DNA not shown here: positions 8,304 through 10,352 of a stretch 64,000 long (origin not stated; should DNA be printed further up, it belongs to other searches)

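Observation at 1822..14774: Apparently undescribed catabolic operon: Liv-type ABC, PrpF/Mii isomerase, GntR, ThDP enzyme, ALDH, cupin, TcuA-like dehydrogenase, MFS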

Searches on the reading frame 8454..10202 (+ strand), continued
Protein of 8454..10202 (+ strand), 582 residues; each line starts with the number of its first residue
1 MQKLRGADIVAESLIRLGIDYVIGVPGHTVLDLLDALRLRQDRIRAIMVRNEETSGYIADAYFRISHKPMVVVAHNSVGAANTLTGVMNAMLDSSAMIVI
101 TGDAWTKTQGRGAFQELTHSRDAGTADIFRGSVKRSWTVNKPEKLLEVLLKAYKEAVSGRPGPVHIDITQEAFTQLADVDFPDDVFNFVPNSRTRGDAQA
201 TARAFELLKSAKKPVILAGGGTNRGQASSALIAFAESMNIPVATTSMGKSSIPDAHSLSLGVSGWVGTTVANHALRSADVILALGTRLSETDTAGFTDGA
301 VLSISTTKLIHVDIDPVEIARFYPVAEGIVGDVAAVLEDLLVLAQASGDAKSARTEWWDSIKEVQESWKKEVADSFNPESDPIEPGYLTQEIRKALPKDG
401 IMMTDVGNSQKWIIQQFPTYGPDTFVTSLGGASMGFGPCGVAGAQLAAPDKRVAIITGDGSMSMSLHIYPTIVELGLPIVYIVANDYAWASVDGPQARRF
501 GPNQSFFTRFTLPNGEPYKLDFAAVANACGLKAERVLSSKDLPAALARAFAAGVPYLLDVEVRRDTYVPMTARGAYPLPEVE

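Call 37: search_protein_families(library=pfam, proteins=[L030:4062-5108:+, L030:5132-5965:+, L030:6094-7233:+, L030:7656-9035:+, L030:15345-16709:+, L031:4710-5675:+, L031:5823-7016:+, L031:7418-8842:-, L031:8936-9763:+, L031:13991-15340:+], max_evalue=0.00001)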
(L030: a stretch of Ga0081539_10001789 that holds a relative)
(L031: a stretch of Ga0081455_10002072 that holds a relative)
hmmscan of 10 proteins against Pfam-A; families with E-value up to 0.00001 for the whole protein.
L030:4062-5108:+ (348 aa): 1 family
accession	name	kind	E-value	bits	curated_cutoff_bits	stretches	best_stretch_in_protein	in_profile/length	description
PF00248.27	Aldo_ket_red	-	1.1e-41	143.3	24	1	27-335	2-286/291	Aldo/keto reductase family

L030:5132-5965:+ (277 aa): 3 families
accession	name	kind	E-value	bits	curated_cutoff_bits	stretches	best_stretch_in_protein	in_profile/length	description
PF13561.12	adh_short_C2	-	1.1e-51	176.1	27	1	27-271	5-235/236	Enoyl-(Acyl carrier protein) reductase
PF00106.31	adh_short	-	3.9e-48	164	26.6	1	18-205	1-185/195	short chain dehydrogenase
PF08659.16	KR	-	1.5e-13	51.5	22.6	1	21-173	4-153/180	KR domain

L030:6094-7233:+ (379 aa): 2 families
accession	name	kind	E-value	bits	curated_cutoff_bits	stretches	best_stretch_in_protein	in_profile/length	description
PF13378.12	MR_MLE_C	-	2.1e-46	158.8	29.4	1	160-371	4-218/219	Enolase C-terminal domain-like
PF02746.21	MR_MLE_N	-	6.7e-15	55.8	22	1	29-136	16-117/117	Mandelate racemase / muconate lactonizing enzyme, N-terminal domain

L030:7656-9035:+ (459 aa): 2 families
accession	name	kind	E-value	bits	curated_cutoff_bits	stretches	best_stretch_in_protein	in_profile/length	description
PF03972.19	MmgE_PrpD_N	-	2.1e-53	181.5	32.1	1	13-244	4-237/244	MmgE/PrpD N-terminal domain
PF19305.4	MmgE_PrpD_C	-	8.7e-26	91.2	32.1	1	271-428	1-156/173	MmgE/PrpD C-terminal domain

L030:15345-16709:+ (454 aa): 2 families
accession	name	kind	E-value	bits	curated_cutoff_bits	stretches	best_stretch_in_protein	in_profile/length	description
PF03972.19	MmgE_PrpD_N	-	7.1e-59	199.4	32.1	1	7-246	1-240/244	MmgE/PrpD N-terminal domain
PF19305.4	MmgE_PrpD_C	-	4.5e-26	92.1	32.1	1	267-421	1-162/173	MmgE/PrpD C-terminal domain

L031:4710-5675:+ (321 aa): 1 family
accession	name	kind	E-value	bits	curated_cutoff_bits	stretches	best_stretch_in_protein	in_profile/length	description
PF03401.19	TctC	-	5e-64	216.9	27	1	48-317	1-273/274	Tripartite tricarboxylate transporter family receptor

L031:5823-7016:+ (397 aa): 2 families
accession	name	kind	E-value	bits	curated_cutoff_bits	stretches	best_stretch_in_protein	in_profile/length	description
PF13378.12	MR_MLE_C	-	1e-45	156.6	29.4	1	176-388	4-218/219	Enolase C-terminal domain-like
PF02746.21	MR_MLE_N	-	1.6e-13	51.3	22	1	38-152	10-117/117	Mandelate racemase / muconate lactonizing enzyme, N-terminal domain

L031:7418-8842:- (474 aa): 2 families
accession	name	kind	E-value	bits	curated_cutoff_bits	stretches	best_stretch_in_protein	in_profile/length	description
PF03972.19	MmgE_PrpD_N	-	1.5e-53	182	32.1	1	15-245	4-235/244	MmgE/PrpD N-terminal domain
PF19305.4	MmgE_PrpD_C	-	2.8e-28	99.3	32.1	1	275-446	1-170/173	MmgE/PrpD C-terminal domain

L031:8936-9763:+ (275 aa): 0 families

L031:13991-15340:+ (449 aa): 2 families
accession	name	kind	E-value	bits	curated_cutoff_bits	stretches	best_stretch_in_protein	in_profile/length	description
PF03972.19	MmgE_PrpD_N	-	7.2e-59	199.4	32.1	1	8-244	2-238/244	MmgE/PrpD N-terminal domain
PF19305.4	MmgE_PrpD_C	-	1.6e-32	113.1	32.1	1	267-425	1-166/173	MmgE/PrpD C-terminal domain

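Call 47: search_protein_families(library=pfam, proteins=[L010:1315-2307:+, L010:2304-3095:+, L010:16363-17046:+, L010:17055-17540:-, L010:17556-17984:-, L010:18069-18785:+, L010:19047-19838:+, L010:19965-21293:+], max_evalue=0.0001)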
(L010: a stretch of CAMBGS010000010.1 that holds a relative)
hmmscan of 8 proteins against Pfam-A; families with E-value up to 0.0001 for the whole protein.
L010:1315-2307:+ (330 aa): 2 families
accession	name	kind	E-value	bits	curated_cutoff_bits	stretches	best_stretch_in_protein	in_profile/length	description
PF00005.33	ABC_tran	-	2.6e-29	103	25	1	21-165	1-137/137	ABC transporter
PF13304.12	AAA_21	-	2.5e-10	41.3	27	1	86-194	170-298/304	AAA domain, putative AbiEii toxin, Type IV TA system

L010:2304-3095:+ (263 aa): 2 families
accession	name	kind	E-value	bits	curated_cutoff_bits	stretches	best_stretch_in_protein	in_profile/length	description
PF01061.29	ABC2_membrane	-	1.3e-28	100.4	26.9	1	7-216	3-209/211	ABC-2 type transporter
PF12698.13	ABC2_membrane_3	-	9.9e-17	61.5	31.6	1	49-255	154-346/347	ABC-2 family transporter protein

L010:16363-17046:+ (227 aa): 1 family
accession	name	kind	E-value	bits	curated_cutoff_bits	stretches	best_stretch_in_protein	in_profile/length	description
PF01738.24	DLH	-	2.3e-44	152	21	1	16-226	3-216/217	Dienelactone hydrolase family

L010:17055-17540:- (161 aa): 2 families
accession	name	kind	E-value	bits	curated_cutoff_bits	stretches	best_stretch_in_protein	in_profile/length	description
PF03449.20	GreA_GreB_N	-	1.6e-26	92.8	24.5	1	10-79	2-71/71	Transcription elongation factor, N-terminal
PF01272.25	GreA_GreB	-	2.3e-13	50.4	26.9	1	87-158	3-75/77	Transcription elongation factor, GreA/GreB, C-term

L010:17556-17984:- (142 aa): 1 family
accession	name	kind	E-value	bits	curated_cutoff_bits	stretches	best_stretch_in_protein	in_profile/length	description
PF14155.11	DUF4307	-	1.2e-17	64.3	27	1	33-139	4-111/111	Domain of unknown function (DUF4307)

L010:18069-18785:+ (238 aa): 1 family
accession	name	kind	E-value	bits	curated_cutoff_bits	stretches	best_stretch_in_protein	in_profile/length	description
PF02104.20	SURF1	-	9e-12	46.2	23.4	1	18-224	2-205/205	SURF1 family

L010:19047-19838:+ (263 aa): 1 family
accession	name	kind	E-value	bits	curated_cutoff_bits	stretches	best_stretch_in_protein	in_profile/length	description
PF01255.24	Prenyltransf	-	1.6e-65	221.2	27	1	42-262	1-219/219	Putative undecaprenyl diphosphate synthase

L010:19965-21293:+ (442 aa): 2 families
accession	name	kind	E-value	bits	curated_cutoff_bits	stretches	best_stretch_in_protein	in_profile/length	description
PF02562.22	PhoH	-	7.4e-49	166.5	27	1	233-436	3-203/205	PhoH-like protein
PF13638.12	PIN_4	-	1.3e-25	90.7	21.9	1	17-155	1-131/132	PIN domain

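Call 49: search_protein_families(library=pfam, proteins=[L018:9754-11067:-, L018:10695-11933:-, L018:11933-12625:-, L018:8243-9724:+, L019:2422-3600:+, L014:4709-5428:+, L015:2321-2977:+, L015:8571-8978:+], max_evalue=0.001)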
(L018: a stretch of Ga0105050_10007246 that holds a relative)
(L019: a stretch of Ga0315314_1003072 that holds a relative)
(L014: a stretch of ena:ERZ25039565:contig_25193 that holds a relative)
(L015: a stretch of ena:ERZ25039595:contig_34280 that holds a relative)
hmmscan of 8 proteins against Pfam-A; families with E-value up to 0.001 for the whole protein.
L018:9754-11067:- (437 aa): 1 family
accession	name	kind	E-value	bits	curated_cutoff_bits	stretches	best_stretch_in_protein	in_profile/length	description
PF00248.27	Aldo_ket_red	-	1.5e-66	224.9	24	1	139-431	2-287/291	Aldo/keto reductase family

L018:10695-11933:- (412 aa): 1 family
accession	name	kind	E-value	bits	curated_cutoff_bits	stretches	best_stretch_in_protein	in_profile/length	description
PF07690.21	MFS_1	-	3.7e-30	105.5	33.4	2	42-330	14-317/347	Major Facilitator Superfamily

L018:11933-12625:- (230 aa): 2 families
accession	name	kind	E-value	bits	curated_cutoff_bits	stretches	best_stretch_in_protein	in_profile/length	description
PF13714.12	PEP_mutase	-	3.8e-25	89.3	31.5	1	2-187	55-238/240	Phosphoenolpyruvate phosphomutase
PF00463.27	ICL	-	1.6e-06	27.4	26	1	18-97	151-233/526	Isocitrate lyase family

L018:8243-9724:+ (493 aa): 11 families
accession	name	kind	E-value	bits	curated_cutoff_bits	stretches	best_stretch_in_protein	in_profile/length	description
PF00890.30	FAD_binding_2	-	4.5e-42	145.1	20.4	1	7-474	1-411/414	FAD binding domain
PF01266.30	DAO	-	1e-14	55.3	27.9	1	7-220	1-208/353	FAD dependent oxidoreductase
PF12831.13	FAD_oxidored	-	3.3e-08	33.7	27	1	7-218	1-146/416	FAD dependent oxidoreductase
PF03486.20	HI0933_like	-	3.3e-07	30.4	50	1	7-40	2-35/244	HI0933-like protein Rossmann domain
PF07992.20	Pyr_redox_2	-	3.8e-06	27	26.1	1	6-38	1-31/291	Pyridine nucleotide-disulphide oxidoreductase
PF01134.28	GIDA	-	6.2e-06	26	22.1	1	7-35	1-29/391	Glucose inhibited division protein A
PF13450.12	NAD_binding_8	-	3.9e-05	24.3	21.9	1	10-38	1-29/68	NAD(P)-binding Rossmann-like domain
PF05834.18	Lycopene_cycl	-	6.5e-05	22.6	23.4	1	7-49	1-45/380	Lycopene cyclase protein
PF13738.12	Pyr_redox_3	-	0.00016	21.5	30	0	9-37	1-30/305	Pyridine nucleotide-disulphide oxidoreductase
PF01494.25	FAD_binding_3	-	0.00018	21.3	22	1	6-42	2-38/349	FAD binding domain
PF00070.33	Pyr_redox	-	0.00027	21.8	22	0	8-39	2-33/82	Pyridine nucleotide-disulphide oxidoreductase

L019:2422-3600:+ (393 aa): 1 family
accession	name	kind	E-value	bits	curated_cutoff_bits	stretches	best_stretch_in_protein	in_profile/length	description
PF04303.18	PrpF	-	3.2e-89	299.9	27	1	141-389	5-252/371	PrpF protein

L014:4709-5428:+ (239 aa): 1 family
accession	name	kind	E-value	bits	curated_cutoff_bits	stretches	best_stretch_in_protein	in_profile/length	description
PF02913.24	FAD-oxidase_C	-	2.5e-29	103.1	21.2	1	3-231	11-246/248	FAD linked oxidases, C-terminal domain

L015:2321-2977:+ (218 aa): 0 families

L015:8571-8978:+ (135 aa): 1 family
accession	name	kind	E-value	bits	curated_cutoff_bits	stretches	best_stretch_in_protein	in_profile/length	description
PF02627.25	CMD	-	0.00051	20.4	23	1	53-110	16-71/84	Carboxymuconolactone decarboxylase family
